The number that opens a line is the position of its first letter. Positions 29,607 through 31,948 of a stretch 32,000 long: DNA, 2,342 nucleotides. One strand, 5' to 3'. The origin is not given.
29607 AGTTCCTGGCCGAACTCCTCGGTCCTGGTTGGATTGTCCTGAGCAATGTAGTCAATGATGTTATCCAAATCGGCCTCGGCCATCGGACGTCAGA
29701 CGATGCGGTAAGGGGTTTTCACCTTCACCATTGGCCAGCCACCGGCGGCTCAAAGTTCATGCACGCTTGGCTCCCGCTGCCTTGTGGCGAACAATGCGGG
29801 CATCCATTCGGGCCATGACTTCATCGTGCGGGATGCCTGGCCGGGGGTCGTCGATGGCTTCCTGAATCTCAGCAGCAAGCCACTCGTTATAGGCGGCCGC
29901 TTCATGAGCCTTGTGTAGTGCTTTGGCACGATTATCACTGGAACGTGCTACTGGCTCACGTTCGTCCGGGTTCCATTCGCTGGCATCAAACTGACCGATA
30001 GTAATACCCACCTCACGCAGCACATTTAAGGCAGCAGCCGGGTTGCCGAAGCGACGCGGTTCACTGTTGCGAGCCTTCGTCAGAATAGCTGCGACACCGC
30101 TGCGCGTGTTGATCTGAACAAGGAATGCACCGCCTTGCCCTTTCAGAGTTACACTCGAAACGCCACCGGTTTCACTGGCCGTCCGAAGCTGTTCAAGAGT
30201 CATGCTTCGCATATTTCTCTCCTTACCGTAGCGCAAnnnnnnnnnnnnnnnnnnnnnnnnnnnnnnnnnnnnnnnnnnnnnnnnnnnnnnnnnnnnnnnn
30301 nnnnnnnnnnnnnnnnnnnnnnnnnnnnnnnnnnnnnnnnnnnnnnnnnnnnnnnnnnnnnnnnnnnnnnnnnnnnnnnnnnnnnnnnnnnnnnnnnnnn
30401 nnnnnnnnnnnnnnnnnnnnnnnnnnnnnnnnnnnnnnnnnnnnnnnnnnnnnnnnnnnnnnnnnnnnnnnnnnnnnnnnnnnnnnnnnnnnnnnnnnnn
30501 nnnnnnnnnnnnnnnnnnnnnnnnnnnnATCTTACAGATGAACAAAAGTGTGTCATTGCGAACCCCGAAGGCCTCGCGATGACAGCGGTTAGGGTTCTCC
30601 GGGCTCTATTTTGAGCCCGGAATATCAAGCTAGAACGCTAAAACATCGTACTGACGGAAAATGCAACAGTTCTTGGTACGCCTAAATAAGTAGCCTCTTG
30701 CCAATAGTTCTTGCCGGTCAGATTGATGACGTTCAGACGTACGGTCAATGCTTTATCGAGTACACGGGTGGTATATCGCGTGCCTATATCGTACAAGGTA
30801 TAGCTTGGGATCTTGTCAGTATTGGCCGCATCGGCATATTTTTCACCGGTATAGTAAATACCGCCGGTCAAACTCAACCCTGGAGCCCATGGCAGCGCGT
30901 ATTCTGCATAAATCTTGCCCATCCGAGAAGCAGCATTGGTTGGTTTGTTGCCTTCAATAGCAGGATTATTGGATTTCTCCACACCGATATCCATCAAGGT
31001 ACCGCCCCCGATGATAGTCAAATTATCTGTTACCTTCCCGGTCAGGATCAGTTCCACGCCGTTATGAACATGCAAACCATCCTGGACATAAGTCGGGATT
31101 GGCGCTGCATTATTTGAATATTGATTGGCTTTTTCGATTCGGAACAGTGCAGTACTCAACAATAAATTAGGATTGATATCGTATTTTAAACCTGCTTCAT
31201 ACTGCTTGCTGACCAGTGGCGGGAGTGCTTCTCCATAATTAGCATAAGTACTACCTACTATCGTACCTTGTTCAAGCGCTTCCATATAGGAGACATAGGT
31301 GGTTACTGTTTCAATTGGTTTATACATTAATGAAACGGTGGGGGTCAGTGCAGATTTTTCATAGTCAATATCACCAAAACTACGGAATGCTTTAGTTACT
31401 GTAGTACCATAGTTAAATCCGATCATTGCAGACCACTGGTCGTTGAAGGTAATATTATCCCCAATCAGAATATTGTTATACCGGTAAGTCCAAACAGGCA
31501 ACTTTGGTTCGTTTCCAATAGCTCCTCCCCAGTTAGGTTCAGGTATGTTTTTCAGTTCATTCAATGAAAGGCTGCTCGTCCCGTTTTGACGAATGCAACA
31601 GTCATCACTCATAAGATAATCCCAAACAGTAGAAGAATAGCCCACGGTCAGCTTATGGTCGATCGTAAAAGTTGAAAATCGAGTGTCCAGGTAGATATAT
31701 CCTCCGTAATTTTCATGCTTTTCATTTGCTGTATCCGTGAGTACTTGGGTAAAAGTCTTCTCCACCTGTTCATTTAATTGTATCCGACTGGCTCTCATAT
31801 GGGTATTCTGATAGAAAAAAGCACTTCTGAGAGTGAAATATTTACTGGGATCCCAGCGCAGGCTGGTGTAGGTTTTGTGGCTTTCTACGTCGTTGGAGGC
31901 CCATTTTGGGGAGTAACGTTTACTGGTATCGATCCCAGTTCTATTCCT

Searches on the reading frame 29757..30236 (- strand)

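Call 31: search_protein_families(library=pfam, proteins=[window:29757-30236:-], max_evalue=0.001)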
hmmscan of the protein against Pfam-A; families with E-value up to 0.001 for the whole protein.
window:29757-30236:- (159 aa): 1 family
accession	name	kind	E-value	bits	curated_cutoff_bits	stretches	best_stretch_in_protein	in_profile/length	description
PF21217.3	PaaA2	-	3.1e-13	49.9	27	1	113-142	3-32/33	Stability determinant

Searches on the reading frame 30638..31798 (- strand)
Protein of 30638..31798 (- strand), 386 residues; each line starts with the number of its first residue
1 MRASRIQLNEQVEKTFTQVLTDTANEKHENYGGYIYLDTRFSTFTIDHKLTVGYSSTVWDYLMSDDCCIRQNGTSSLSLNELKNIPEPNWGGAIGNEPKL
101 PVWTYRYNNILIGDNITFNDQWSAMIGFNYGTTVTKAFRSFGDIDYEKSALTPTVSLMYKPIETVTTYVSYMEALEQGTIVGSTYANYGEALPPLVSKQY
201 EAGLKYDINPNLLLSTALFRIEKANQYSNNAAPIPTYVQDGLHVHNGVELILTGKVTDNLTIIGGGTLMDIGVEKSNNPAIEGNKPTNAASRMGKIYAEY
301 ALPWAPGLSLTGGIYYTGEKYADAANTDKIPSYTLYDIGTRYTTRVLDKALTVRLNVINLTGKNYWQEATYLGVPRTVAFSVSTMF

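Call 31: search_protein_families(library=pfam, proteins=[window:30638-31798:-], max_evalue=0.001)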
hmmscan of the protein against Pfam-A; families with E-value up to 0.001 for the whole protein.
window:30638-31798:- (386 aa): 1 family
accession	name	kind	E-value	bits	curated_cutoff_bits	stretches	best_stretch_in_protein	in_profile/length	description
PF00593.30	TonB_dep_Rec_b-barrel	-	8.8e-35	121.8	27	1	31-360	103-436/436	TonB dependent receptor-like, beta-barrel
